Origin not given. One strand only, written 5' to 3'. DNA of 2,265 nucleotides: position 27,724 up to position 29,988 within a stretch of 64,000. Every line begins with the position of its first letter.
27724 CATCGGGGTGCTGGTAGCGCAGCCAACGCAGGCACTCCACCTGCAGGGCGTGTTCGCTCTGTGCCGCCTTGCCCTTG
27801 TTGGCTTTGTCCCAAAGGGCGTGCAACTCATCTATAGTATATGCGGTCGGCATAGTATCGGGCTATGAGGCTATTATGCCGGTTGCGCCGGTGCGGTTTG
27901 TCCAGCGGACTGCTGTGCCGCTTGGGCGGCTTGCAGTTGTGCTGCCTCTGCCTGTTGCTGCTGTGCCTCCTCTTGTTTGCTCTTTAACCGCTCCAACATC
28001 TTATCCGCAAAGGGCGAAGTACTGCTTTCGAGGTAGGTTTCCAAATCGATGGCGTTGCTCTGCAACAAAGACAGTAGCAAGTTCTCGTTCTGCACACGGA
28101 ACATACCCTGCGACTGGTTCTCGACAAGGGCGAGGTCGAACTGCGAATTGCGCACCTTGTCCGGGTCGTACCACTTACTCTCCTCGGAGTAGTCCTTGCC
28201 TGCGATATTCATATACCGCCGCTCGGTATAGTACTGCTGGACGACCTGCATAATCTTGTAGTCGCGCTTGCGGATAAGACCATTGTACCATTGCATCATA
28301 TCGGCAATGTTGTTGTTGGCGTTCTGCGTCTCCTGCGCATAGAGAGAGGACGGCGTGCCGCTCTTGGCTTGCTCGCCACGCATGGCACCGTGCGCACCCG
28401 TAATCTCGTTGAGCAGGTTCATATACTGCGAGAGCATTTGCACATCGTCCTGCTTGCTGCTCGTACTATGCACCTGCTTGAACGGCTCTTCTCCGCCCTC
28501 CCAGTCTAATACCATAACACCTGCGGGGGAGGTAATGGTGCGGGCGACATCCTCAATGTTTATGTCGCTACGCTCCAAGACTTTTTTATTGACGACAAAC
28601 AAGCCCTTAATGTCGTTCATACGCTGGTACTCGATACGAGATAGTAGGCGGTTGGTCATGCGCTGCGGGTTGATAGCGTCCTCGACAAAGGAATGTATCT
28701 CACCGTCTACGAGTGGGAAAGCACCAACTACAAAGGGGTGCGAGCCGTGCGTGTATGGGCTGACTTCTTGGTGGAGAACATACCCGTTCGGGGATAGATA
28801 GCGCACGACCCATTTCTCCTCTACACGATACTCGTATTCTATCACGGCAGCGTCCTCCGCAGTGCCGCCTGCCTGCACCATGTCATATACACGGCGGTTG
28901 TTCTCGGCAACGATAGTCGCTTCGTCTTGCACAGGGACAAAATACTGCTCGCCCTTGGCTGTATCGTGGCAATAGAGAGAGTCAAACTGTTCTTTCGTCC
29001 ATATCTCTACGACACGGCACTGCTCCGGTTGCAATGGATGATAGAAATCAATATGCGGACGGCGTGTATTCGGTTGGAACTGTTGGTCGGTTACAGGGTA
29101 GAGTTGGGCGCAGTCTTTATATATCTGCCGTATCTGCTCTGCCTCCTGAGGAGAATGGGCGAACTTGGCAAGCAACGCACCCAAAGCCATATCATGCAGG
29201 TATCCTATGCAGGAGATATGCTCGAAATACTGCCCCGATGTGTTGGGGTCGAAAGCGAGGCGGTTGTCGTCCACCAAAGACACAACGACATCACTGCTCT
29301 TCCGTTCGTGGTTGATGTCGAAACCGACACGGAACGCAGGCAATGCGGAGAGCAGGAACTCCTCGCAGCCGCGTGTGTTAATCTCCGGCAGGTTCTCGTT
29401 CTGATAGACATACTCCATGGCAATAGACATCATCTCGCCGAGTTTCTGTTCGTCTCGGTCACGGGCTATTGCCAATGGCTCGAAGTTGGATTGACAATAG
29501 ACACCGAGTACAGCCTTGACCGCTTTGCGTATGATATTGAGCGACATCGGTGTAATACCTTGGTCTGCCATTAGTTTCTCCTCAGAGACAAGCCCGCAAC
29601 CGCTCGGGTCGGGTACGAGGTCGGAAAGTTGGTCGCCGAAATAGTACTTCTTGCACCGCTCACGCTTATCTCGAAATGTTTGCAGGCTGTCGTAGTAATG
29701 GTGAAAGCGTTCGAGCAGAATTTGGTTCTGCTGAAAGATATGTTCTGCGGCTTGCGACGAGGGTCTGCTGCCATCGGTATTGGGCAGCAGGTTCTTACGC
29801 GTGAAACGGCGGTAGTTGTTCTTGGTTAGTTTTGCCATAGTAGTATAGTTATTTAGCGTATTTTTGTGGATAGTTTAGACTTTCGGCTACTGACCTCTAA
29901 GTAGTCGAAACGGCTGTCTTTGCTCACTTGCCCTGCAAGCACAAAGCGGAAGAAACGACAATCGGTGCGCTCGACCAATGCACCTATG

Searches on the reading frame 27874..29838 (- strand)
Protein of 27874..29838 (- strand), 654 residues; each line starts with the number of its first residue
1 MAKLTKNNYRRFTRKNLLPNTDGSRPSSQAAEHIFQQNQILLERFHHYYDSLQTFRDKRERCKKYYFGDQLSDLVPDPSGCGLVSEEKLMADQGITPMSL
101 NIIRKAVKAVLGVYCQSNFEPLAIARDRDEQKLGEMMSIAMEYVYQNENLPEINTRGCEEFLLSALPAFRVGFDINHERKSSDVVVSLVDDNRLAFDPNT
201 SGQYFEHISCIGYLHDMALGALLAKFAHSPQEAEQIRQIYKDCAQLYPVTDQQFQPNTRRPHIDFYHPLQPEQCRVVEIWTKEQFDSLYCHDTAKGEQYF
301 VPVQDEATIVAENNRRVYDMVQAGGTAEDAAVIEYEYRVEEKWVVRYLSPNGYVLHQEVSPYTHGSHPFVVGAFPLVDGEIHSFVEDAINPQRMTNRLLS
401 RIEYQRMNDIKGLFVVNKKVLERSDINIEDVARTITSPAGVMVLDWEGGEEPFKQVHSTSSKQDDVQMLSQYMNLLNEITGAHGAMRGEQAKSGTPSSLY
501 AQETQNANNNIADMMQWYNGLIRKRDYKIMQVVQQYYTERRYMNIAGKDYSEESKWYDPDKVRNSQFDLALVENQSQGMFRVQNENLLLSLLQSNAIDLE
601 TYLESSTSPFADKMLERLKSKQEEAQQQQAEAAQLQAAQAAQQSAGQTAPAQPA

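Call 15: search_protein_families(library=phrogs, proteins=[window:27874-29838:-], max_evalue=0.0001)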
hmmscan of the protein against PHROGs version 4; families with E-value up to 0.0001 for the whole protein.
window:27874-29838:- (654 aa): 1 family
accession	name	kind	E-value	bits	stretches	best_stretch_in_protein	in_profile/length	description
phrog_156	-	head and packaging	1.4e-58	199.9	1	38-647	12-593/681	portal protein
